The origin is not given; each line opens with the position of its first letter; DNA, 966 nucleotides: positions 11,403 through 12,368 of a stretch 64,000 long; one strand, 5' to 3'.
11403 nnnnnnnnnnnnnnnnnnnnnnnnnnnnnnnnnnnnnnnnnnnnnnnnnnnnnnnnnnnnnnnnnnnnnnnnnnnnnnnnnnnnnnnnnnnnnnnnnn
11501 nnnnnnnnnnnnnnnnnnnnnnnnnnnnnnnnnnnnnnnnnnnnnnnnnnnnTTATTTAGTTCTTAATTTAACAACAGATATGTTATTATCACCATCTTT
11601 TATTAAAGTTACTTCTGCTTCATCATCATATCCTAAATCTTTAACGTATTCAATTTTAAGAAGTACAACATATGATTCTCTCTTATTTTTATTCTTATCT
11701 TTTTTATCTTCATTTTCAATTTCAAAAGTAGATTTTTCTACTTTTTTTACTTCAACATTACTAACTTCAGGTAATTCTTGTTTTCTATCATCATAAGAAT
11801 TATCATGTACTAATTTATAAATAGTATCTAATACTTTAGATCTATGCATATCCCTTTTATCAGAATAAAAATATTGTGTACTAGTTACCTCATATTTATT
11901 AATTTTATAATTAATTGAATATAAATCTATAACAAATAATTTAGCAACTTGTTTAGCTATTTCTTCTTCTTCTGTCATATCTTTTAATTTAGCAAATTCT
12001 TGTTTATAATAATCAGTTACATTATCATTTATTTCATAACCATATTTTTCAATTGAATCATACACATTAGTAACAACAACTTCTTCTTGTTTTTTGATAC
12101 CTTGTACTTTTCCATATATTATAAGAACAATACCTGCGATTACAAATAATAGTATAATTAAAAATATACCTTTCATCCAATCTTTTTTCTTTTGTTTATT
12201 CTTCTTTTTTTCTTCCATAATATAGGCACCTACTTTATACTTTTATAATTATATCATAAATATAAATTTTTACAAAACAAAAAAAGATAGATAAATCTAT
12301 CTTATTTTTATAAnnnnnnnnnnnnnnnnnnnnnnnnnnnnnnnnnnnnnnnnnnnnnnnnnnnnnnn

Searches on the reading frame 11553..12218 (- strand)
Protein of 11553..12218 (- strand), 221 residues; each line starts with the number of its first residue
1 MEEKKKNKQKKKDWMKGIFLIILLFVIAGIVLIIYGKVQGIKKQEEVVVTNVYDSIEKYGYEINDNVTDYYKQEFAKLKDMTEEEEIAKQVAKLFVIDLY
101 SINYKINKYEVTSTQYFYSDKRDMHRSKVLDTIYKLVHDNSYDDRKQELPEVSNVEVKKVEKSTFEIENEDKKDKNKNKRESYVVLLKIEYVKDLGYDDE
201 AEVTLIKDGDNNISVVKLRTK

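Call 3: search_protein_families(library=pfam, proteins=[window:11553-12218:-], max_evalue=0.1)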
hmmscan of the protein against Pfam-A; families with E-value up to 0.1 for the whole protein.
window:11553-12218:- (221 aa): 3 families
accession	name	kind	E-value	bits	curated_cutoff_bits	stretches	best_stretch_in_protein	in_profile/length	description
PF08496.15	Peptidase_S49_N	-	0.022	15.3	27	1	21-99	15-97/147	Peptidase family S49 N-terminal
PF23906.1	DUF7248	-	0.036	14.5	27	1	8-36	2-34/58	Family of unknown function (DUF7248)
PF11574.13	Rpf1_C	-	0.094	14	21.2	0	49-74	46-71/88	Resuscitation-promoting factor Rpf1, C-terminal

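Call 4: search_protein_families(library=ncbifam, proteins=[window:11553-12218:-], max_evalue=0.1)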
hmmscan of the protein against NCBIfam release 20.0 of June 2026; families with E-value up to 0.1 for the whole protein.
window:11553-12218:- (221 aa): 2 families
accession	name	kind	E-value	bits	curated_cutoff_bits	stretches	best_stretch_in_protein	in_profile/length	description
TIGR04370.1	glyco_rpt_poly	subfamily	0.025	13.6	40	1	10-81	207-277/396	oligosaccharide repeat unit polymerase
NF004788.0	PRK06133.1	subfamily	0.037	13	349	0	119-177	36-94/417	glutamate carboxypeptidase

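Call 74: search_solved_structures(query=window:11553-12218:-, max_evalue=5)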
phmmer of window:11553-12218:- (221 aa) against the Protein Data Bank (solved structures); distinct sequences matched with E-value up to 5: 1.
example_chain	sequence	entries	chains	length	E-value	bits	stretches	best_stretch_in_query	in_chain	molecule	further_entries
1ujz_A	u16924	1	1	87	0.45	13.6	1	62-129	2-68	Designed Colicin E7 immunity protein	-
